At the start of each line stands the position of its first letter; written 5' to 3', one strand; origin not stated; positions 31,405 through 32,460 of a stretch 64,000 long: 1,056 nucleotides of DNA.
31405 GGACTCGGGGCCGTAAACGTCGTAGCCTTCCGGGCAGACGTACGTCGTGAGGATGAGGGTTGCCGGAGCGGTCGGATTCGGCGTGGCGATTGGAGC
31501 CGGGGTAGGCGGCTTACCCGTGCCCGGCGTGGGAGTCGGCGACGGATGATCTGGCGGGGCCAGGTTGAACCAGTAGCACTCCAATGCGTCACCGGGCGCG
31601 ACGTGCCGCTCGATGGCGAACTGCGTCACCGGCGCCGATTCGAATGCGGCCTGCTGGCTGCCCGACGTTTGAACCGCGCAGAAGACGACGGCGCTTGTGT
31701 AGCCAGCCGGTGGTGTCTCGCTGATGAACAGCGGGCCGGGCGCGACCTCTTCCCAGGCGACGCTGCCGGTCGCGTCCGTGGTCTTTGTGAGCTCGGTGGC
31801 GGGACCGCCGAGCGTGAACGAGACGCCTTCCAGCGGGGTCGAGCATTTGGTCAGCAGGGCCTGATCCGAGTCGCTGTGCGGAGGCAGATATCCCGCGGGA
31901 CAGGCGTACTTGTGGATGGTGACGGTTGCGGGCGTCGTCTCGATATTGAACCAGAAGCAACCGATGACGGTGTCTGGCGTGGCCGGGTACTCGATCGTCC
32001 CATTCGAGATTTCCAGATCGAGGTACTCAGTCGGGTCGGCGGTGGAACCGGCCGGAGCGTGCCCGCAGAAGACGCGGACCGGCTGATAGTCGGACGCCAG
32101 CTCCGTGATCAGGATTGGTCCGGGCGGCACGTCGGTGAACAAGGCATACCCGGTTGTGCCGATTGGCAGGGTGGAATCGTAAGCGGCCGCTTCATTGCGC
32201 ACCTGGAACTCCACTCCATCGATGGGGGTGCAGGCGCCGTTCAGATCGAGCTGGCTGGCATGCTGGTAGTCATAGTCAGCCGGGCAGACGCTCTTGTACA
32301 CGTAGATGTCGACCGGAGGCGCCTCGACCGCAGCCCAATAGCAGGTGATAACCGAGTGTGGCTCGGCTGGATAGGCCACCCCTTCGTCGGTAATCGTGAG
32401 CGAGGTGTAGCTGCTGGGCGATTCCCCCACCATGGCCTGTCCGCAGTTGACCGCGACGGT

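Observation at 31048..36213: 1721-aa secreted protein of 12 tandem Cys-framed Cna-B/SpaA-like repeats with no sortase signal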

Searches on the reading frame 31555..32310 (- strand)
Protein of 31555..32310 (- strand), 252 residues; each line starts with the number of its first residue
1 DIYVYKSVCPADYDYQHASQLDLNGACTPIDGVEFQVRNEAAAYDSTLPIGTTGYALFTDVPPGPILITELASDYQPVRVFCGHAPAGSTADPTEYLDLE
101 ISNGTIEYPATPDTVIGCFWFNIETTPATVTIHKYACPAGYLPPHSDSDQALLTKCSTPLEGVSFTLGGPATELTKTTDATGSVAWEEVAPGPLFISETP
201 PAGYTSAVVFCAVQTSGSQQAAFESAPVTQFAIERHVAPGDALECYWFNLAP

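Call 26: predict_structure(alignment_id=A1)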
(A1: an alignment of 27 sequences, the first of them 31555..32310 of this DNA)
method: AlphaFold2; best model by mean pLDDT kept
length: 252 residues; sequences in the alignment: 27
mean_pLDDT: 95.0   pTM: 0.82
mean pLDDT of the five models: 95.0, 95.0, 94.8, 94.6, 93.7
residues with pLDDT >= 90: 231; 70-90: 19; 50-70: 2; < 50: 0
segments of 3 or more residues with pLDDT < 50: none
pLDDT, mean of each block of 10 residues (from residue 1): 97 94 97 97 98 95 97 93 92 92 94 96 95 98 90 97 92 91 96 95 97 93 97 96 98 93
secondary structure, 60 per line:
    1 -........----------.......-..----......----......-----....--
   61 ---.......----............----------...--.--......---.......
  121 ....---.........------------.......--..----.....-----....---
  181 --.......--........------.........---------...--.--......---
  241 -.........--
elements in order: E2-9 H20-26 E34-39 E44-49 E55-58 E64-70 E75-86 E97-99 E105-110 E114-124 E128-136 H149-155 E164-168 E174-177 E183-189 E192-199 E206-214 E224-226 E232-237 E242-250
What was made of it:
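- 31939..32310 (-): R10 (aa 1302-1425). 4 Cys plus a complete triad. Modelled. AlphaFold2 model of the R10-R11 pair, pLDDT 95, pTM 0.82 (call 26).
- Model: AlphaFold2 of R10-R11 has pLDDT 95 and pTM 0.82, with an A strand, a helix, and strands B to G in each repeat (call 26). The strand extents in the model agree: F 75-86, G 114-124 (call 26).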

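Call 29: fold_search(model_id=the predicted structure, library=pdb)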
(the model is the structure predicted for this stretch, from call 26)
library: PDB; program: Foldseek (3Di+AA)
matches with E <= 10: 946; with E <= 0.001: 51
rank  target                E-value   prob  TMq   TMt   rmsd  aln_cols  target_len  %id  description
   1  6fwv_A                2.2e-08  1.00  0.22  0.12  22.2       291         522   14  The Bacillus anthracis TIE protein (released 2018-08-08)
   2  5f44_A                3.4e-08  1.00  0.30  0.28  11.0       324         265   12  Crystal structure of shaft pilin spaA from Lactobacillus rhamnosus GG (released 2016-07-20)
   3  6fwv_B                3.4e-08  1.00  0.22  0.12  22.5       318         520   12  The Bacillus anthracis TIE protein (released 2018-08-08)
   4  5f44_C                6.2e-08  1.00  0.27  0.27  11.6       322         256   12  Crystal structure of shaft pilin spaA from Lactobacillus rhamnosus GG (released 2016-07-20)
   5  6m7c                  7.3e-08  1.00  0.31  0.30  16.1       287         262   16  Crystal structure of C-terminal fragment of pilus adhesin SpaC from Lactobacillus rhamnosus GG (released 2020-07-29)
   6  6m48_A                9.1e-08  1.00  0.31  0.12  16.0       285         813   16  Crystal structure of pilus adhesin, SpaC from Lactobacillus rhamnosus GG - P21212 form (released 2020-07-29)
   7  5j4m_A                1.0e-07  1.00  0.28  0.27  11.4       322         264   13  Crystal structure of shaft pilin SpaA from Lactobacillus rhamnosus GG - E269A/D295N double mutant (released 2016-07-20)
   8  5hdl_A                1.6e-07  1.00  0.29  0.28  11.2       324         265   12  Crystal structure of shaft pilin spaA from Lactobacillus rhamnosus GG - E269A mutant (released 2016-07-20)
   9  6m3y                  2.2e-07  1.00  0.31  0.12  14.1       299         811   15  Crystal structure of pilus adhesin, SpaC from Lactobacillus rhamnosus GG - open conformation (released 2020-07-29)
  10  3phs                  2.5e-07  1.00  0.41  0.43   9.4       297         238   11  Crystal Structure of GBS52, the minor pilin in gram-positive pathogen Streptococcus agalactiae (released 2010-11-17)
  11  5hts_B                3.0e-07  1.00  0.30  0.29  11.6       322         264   14  Crystal structure of shaft pilin spaA from Lactobacillus rhamnosus GG - D295N mutant (released 2016-07-20)
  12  5hbb_A                3.7e-07  1.00  0.30  0.28  11.2       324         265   12  Crystal structure of shaft pilin spaA from Lactobacillus rhamnosus GG - E139A mutant (released 2016-07-20)
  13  5f44_B                3.9e-07  1.00  0.29  0.28  11.4       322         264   13  Crystal structure of shaft pilin spaA from Lactobacillus rhamnosus GG (released 2016-07-20)
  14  5hbb_C                5.4e-07  1.00  0.29  0.28  11.3       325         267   12  Crystal structure of shaft pilin spaA from Lactobacillus rhamnosus GG - E139A mutant (released 2016-07-20)
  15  5hts_A                7.1e-07  1.00  0.29  0.29  12.2       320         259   13  Crystal structure of shaft pilin spaA from Lactobacillus rhamnosus GG - D295N mutant (released 2016-07-20)
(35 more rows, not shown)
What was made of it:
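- Fold matches: Foldseek hits are pilins and adhesin stalks, namely L. rhamnosus SpaA 5f44, SpaC, GBS52 3phs, B. anthracis TIE 6fwv, SdrD B and BcpA, at E 1e-8 to 1e-6 (call 29).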

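Call 30: search_protein_representatives(alignment_id=A1)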
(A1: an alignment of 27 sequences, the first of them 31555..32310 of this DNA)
Query: 27 sequences, 254 profile positions. Proteins with E-value up to 0.001 (for the whole library): 12231; up to 1e-10: 4360; up to 1e-30: 722. The best 150 are listed.
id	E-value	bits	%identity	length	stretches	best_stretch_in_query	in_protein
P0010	0.0e+00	1996.4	-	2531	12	2-253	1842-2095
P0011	0.0e+00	1639.8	-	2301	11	1-254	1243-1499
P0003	0.0e+00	1386.5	-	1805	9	1-253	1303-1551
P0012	0.0e+00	1339.2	-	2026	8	2-253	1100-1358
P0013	0.0e+00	1297.5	-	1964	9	1-253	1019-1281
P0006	0.0e+00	1267.6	-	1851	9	2-253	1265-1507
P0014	0.0e+00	1259.5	-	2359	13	2-254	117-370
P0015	0.0e+00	1163.3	-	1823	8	2-253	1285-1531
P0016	0.0e+00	1073.8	-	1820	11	2-253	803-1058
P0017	8.7e-278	932.9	-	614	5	1-254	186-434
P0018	7.1e-242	815.2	-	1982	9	1-253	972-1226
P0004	1.7e-224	758.2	-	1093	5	1-252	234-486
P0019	1.2e-222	752.2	-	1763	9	3-252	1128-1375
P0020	2.7e-209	708.4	-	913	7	2-253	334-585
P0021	6.3e-209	707.3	-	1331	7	2-253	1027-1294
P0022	2.0e-199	676.1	-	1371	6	1-253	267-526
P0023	1.7e-194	659.9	-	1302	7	2-208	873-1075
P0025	2.7e-184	626.6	-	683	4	1-252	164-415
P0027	5.4e-181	615.7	-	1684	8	2-252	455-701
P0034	1.4e-157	539.0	-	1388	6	2-252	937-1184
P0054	5.0e-125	432.4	-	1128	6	2-253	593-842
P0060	1.1e-122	424.6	-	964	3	2-254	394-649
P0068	1.1e-118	411.5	-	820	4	3-251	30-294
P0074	1.6e-116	404.5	-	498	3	2-234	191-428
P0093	1.6e-104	365.1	-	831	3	2-254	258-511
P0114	9.7e-95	333.1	-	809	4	4-253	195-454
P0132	1.5e-87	309.5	-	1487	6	3-204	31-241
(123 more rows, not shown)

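Call 35: list_cluster_members(proteins=[P0010, P0011, P0014, P0018, P0021, P0034, P0054, P0060, P0093, P0025])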
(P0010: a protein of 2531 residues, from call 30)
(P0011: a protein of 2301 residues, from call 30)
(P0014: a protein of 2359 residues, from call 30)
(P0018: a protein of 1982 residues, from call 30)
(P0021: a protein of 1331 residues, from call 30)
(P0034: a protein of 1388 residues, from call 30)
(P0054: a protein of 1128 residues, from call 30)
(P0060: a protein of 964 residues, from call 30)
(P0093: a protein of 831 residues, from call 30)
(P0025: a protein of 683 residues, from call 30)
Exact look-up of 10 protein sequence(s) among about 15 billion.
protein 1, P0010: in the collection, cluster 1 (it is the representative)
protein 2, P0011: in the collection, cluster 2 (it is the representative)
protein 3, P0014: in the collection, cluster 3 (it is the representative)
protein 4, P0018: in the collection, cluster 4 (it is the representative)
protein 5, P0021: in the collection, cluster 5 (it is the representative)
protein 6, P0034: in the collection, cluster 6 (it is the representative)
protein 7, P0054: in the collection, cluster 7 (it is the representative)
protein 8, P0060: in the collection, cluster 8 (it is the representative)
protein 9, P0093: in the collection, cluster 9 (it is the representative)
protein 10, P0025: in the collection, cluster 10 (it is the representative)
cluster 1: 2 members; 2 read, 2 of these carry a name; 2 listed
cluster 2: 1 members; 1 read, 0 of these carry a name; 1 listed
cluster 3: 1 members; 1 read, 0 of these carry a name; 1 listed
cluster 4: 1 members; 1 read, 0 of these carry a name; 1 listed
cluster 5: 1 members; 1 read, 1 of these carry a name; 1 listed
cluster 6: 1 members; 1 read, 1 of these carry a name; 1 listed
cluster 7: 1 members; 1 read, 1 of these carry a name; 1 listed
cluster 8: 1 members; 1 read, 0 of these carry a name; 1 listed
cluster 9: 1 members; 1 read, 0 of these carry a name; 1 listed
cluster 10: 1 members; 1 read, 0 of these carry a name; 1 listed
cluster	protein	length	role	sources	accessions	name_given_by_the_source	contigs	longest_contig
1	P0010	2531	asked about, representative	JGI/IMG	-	hypothetical protein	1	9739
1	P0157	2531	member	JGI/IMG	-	hypothetical protein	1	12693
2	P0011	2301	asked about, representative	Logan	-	-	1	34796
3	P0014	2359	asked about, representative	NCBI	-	-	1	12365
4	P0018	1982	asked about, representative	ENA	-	-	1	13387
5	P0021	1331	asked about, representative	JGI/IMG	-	hypothetical protein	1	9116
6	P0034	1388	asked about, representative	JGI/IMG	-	hypothetical protein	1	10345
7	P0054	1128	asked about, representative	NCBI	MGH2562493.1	MAG: MSCRAMM family protein [Thermomicrobiales bacterium]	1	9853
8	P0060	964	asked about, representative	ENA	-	-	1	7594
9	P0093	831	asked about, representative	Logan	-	-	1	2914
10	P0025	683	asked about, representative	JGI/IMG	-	-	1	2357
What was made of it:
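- One is named 'MSCRAMM family protein [Thermomicrobiales bacterium]' by NCBI (call 35).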

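Call 74: find_homologous_proteins(query=window:31555-32310:-, max_evalue=1e-10)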
Query window:31555-32310:- (252 aa): 1 proteins with E <= 1e-10 among 829 candidates.
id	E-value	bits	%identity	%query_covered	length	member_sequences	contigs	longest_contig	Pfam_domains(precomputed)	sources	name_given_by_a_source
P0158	3.6e-40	156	57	42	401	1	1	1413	PF17802.8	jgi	jgi:hypothetical protein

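Call 75: find_homologous_proteins(query=A1, max_evalue=1e-20)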
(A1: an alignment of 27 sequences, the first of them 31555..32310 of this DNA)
Query A1 (27 sequences) (252 aa, profile of the alignment): 3 proteins with E <= 1e-20 among 8000 candidates.
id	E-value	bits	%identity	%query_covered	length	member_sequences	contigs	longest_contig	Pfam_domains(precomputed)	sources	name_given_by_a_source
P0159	1.7e-74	268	51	75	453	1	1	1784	PF17802.8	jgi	jgi:hypothetical protein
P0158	1.0e-51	194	57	42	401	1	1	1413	PF17802.8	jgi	jgi:hypothetical protein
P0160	1.1e-32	132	27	99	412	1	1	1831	-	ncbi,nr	ncbi:MAG TPA: hypothetical protein VFQ54_07450, partial [Thermomicrobiales bacterium]|nr:hypothetica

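Call 76: list_cluster_members(proteins=[P0012, P0013, P0015, P0016, P0022, P0027, P0068, P0074, P0114, P0132])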
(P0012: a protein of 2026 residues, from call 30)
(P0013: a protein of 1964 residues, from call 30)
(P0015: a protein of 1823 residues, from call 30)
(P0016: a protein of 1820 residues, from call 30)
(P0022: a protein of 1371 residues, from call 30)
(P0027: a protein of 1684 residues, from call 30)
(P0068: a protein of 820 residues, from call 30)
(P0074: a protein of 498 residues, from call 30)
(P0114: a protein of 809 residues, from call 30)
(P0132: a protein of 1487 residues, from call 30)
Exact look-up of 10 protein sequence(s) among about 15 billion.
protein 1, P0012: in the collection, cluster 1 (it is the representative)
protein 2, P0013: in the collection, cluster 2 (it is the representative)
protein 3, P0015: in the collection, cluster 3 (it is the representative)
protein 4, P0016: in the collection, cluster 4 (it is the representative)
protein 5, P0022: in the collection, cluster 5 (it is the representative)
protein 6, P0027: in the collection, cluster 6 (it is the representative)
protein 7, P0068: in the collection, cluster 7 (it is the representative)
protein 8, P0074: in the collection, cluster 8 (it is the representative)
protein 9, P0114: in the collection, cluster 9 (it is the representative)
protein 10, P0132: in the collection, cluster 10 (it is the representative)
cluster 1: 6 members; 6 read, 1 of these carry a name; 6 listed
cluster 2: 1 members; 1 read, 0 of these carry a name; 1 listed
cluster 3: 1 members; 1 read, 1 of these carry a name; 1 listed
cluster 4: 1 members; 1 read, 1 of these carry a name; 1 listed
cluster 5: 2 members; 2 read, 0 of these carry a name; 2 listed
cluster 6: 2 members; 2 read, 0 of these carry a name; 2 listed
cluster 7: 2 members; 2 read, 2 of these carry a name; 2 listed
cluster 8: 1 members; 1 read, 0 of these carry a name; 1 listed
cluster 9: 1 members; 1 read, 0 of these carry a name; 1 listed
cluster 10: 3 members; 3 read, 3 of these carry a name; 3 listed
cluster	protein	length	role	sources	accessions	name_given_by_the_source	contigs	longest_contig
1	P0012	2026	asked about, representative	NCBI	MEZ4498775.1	MAG: prealbumin-like fold domain-containing protein [Thermomicrobiales bacterium]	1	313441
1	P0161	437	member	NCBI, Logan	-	-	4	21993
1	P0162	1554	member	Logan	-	-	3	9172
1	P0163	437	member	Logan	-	-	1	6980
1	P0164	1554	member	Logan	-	-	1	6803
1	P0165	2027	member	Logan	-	-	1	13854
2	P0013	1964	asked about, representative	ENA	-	-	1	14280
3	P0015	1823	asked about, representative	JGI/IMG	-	hypothetical protein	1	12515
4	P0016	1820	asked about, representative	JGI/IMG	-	hypothetical protein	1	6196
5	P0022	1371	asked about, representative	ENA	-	-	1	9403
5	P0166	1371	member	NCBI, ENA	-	-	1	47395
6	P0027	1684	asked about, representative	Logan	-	-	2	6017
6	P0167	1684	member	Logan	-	-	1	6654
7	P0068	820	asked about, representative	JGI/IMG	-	hypothetical protein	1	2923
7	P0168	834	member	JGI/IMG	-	hypothetical protein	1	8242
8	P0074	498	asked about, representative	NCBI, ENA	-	-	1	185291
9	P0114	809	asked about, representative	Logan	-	-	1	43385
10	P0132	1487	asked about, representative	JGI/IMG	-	hypothetical protein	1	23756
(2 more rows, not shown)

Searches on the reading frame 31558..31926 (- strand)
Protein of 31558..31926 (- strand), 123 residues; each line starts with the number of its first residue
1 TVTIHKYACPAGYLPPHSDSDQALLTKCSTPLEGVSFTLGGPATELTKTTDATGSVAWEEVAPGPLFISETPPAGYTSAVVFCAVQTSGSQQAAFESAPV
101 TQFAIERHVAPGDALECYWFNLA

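Call 45: search_protein_families(library=pfam, alignment_id=A3, max_evalue=0.01)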
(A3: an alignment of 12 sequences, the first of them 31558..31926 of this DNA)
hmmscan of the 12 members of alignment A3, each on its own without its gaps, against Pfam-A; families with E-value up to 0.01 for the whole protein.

A. member 1, window:31558-31926:- (123 aa): 3 families
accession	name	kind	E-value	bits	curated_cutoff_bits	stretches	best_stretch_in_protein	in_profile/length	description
PF24514.1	SpaA_4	-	6.9e-05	24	27.3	1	43-121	25-105/107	Prealbumin-like fold domain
PF17802.7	SpaA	-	0.00051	20.6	23.1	1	29-78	13-67/91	Prealbumin-like fold domain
PF19403.5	SpaA_2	-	0.0028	18.7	25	1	40-94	31-85/96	Prealbumin-like fold domain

B. families by the number of members that match (of 12 scanned): 6 families
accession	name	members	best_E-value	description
PF17802.7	SpaA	6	0.00029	Prealbumin-like fold domain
PF24514.1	SpaA_4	2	2.2e-05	Prealbumin-like fold domain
PF17210.9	SdrD_B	2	0.00046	SdrD B-like domain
PF10670.15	DUF4198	1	0.00031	Domain of unknown function (DUF4198)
PF19403.5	SpaA_2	1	0.0028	Prealbumin-like fold domain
PF13620.12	CarboxypepD_reg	1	0.0086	Carboxypeptidase regulatory-like domain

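Call 46: search_solved_structures(query=A3, max_evalue=1, show_alignments=3)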
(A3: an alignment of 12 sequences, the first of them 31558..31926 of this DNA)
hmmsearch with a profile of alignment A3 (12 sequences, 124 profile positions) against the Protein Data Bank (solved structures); distinct sequences matched with E-value up to 1: 18.
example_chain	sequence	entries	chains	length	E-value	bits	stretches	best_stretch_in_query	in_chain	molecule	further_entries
6fwv_A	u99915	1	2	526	1.8e-06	31.3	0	29-76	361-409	Collagen Adhesion protein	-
3rkp_A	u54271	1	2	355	2.1e-06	31.2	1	29-77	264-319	Collagen adhesion protein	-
3kpt_A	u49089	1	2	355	2.1e-06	31.1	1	29-77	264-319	Collagen adhesion protein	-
9c7v_B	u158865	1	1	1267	2.2e-06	31.1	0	22-71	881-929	BOS complex subunit NOMO2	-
10ps_A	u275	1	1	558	1.9e-05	28.1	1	17-81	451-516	Serine-aspartate repeat-containing protein D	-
2ww8_A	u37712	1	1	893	6.1e-05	26.4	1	36-78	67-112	CELL WALL SURFACE ANCHOR FAMILY PROTEIN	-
3irp_X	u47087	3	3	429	0.0013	22.2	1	16-91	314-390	Uro-adherence factor A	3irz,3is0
3is1_X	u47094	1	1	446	0.0013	22.1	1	16-91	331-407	Uro-adherence factor A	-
8sqx_A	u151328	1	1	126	0.013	18.9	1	34-73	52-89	Putative surface anchored protein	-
8wxd_A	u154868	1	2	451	0.031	17.7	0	28-78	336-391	Surface protein, putative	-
9uvr_A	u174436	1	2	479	0.04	17.4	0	28-78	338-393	Surface protein, putative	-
9c7u_B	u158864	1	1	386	0.052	17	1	23-71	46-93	BOS complex subunit NOMO2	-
7woi_A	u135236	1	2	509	0.09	16.2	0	32-107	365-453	Spa2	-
3txa_A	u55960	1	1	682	0.091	16.2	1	35-79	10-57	Cell wall surface anchor family protein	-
3phs_A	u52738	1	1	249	0.13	15.7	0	38-67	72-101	Cell wall surface anchor family protein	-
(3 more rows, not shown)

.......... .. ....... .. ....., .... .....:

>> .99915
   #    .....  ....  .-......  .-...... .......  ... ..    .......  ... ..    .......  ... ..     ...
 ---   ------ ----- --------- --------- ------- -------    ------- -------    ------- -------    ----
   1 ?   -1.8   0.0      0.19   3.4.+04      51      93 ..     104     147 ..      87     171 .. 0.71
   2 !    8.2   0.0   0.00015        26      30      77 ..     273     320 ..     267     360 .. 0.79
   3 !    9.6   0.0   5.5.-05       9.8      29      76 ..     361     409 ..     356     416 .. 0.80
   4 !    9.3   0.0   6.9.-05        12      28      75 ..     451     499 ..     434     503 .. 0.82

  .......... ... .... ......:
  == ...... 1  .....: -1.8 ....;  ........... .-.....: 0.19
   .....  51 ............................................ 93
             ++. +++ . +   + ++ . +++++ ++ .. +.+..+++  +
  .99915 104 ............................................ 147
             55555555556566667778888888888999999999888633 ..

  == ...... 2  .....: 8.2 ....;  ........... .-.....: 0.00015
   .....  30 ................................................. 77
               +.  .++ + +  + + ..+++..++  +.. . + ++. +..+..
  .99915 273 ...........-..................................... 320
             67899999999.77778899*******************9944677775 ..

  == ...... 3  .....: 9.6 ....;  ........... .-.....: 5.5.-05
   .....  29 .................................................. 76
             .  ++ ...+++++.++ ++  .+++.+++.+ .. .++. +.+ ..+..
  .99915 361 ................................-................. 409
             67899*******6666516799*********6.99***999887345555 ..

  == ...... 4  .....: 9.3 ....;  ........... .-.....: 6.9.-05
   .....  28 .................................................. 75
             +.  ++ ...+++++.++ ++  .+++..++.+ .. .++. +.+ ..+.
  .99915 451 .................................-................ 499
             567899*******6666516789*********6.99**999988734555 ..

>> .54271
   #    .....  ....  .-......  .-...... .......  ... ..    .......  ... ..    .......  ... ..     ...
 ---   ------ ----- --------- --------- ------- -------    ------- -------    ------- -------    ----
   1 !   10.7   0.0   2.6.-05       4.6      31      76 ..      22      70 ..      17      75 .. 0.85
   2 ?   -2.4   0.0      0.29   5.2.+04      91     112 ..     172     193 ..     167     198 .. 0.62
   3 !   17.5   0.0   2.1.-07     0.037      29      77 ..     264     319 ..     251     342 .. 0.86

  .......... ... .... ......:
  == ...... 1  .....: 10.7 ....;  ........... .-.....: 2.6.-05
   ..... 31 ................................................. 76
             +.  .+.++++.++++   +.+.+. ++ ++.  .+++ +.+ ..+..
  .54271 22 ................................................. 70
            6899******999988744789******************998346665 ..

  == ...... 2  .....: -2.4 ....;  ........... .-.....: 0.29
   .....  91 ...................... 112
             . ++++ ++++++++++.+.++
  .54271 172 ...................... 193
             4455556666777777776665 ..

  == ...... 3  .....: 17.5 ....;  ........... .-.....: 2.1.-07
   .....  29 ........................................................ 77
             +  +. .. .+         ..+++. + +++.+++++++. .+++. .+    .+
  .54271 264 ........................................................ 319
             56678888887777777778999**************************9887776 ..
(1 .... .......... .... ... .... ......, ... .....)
